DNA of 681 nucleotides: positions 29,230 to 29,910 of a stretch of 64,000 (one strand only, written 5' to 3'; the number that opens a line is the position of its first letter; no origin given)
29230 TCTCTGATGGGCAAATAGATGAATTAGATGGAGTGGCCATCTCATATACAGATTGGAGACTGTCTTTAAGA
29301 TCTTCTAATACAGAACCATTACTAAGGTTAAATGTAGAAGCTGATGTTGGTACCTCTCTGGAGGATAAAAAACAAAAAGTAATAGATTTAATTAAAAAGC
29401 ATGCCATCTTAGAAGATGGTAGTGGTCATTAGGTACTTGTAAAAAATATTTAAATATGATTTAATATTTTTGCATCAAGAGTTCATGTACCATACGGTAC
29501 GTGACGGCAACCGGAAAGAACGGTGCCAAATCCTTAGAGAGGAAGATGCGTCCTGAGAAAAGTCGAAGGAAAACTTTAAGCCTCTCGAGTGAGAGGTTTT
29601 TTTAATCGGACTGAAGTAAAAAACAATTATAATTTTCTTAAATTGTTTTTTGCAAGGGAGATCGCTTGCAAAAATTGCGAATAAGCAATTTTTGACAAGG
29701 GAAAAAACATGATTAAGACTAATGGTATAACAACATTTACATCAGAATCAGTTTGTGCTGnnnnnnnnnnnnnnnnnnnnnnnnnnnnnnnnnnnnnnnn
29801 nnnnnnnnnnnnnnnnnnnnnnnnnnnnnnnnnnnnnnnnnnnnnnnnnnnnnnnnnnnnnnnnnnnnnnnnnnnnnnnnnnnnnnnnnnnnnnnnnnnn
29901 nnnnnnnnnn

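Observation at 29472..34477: SAM-centred gene neighbourhood behind a riboswitch: metK, HD hydrolase, split phosphotransferase, DUF62 SAM hydrolase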

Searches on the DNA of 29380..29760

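Call 4: search_rna_families(source=window, start=29380, end=29760, threshold=evalue, max_evalue=10, show_alignments=4)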
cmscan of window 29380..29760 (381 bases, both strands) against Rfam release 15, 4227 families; matches with E-value up to 10: 14.
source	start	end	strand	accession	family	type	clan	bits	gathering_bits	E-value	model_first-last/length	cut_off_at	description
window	29467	29586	+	RF01725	SAM-I-IV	Cis-reg; riboswitch;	CL00012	38.7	41.1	6.5e-05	1-99/99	no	SAM-I/IV (S-adenosyl methionine) riboswitch aptamer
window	29613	29693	+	RF02730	JA02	Gene; sRNA;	-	27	49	0.1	1-116/116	no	Aggregatibacter sRNA JA02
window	29448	29606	+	RF01859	Phe_leader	Cis-reg; leader;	-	21.3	55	0.3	1-125/125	no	Phenylalanine leader peptide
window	29467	29603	+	RF02766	Ysr49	Gene; sRNA;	-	20.3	95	0.099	1-124/124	no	Yersinia sRNA 49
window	29408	29479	+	RF01586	snoR09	Gene; snRNA; snoRNA; CD-box;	-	19.3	50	3.3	1-84/84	no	small nucleolar RNA snoR09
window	29402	29463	+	RF02772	AilA_thermometer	Cis-reg; thermoregulator;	-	18.8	81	1.7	1-89/89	no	AilA 5' UTR thermometer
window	29562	29684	-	RF02070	STnc300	Gene; sRNA;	-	18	80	6.4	1-159/159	no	Salmonella enterica sRNA STnc300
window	29617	29712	+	RF02526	SSRC34_1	Gene; sRNA;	-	17.8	64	5.8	1-128/128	no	Streptococcus sRNA SSRC34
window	29528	29655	+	RF00515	PyrR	Cis-reg;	-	17.5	54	5.2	1-115/115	no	PyrR binding site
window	29564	29676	+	RF01659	ceN86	Gene; snRNA; snoRNA; CD-box;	-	17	40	1.2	1-124/124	no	Caenorhabditis snoRNA ceN86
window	29556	29682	-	RF02579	tsr26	Gene; sRNA;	-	16.2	141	8.5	1-122/122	no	S. aureus tsr26 small RNA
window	29654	29693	+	RF02548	Oskar_OES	Cis-reg;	-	15.2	46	9.7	1-67/67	no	Oocyte entry signal (OES) from oskar mRNA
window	29630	29692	+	RF03655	MIR1887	Gene; miRNA;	-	14.1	90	8.4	1-63/63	no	MIR1887 microRNA precursor family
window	29619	29720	+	RF02081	STnc550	Gene; sRNA;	-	11.3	48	1.8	196-304/388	no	Enterobacterial sRNA STnc550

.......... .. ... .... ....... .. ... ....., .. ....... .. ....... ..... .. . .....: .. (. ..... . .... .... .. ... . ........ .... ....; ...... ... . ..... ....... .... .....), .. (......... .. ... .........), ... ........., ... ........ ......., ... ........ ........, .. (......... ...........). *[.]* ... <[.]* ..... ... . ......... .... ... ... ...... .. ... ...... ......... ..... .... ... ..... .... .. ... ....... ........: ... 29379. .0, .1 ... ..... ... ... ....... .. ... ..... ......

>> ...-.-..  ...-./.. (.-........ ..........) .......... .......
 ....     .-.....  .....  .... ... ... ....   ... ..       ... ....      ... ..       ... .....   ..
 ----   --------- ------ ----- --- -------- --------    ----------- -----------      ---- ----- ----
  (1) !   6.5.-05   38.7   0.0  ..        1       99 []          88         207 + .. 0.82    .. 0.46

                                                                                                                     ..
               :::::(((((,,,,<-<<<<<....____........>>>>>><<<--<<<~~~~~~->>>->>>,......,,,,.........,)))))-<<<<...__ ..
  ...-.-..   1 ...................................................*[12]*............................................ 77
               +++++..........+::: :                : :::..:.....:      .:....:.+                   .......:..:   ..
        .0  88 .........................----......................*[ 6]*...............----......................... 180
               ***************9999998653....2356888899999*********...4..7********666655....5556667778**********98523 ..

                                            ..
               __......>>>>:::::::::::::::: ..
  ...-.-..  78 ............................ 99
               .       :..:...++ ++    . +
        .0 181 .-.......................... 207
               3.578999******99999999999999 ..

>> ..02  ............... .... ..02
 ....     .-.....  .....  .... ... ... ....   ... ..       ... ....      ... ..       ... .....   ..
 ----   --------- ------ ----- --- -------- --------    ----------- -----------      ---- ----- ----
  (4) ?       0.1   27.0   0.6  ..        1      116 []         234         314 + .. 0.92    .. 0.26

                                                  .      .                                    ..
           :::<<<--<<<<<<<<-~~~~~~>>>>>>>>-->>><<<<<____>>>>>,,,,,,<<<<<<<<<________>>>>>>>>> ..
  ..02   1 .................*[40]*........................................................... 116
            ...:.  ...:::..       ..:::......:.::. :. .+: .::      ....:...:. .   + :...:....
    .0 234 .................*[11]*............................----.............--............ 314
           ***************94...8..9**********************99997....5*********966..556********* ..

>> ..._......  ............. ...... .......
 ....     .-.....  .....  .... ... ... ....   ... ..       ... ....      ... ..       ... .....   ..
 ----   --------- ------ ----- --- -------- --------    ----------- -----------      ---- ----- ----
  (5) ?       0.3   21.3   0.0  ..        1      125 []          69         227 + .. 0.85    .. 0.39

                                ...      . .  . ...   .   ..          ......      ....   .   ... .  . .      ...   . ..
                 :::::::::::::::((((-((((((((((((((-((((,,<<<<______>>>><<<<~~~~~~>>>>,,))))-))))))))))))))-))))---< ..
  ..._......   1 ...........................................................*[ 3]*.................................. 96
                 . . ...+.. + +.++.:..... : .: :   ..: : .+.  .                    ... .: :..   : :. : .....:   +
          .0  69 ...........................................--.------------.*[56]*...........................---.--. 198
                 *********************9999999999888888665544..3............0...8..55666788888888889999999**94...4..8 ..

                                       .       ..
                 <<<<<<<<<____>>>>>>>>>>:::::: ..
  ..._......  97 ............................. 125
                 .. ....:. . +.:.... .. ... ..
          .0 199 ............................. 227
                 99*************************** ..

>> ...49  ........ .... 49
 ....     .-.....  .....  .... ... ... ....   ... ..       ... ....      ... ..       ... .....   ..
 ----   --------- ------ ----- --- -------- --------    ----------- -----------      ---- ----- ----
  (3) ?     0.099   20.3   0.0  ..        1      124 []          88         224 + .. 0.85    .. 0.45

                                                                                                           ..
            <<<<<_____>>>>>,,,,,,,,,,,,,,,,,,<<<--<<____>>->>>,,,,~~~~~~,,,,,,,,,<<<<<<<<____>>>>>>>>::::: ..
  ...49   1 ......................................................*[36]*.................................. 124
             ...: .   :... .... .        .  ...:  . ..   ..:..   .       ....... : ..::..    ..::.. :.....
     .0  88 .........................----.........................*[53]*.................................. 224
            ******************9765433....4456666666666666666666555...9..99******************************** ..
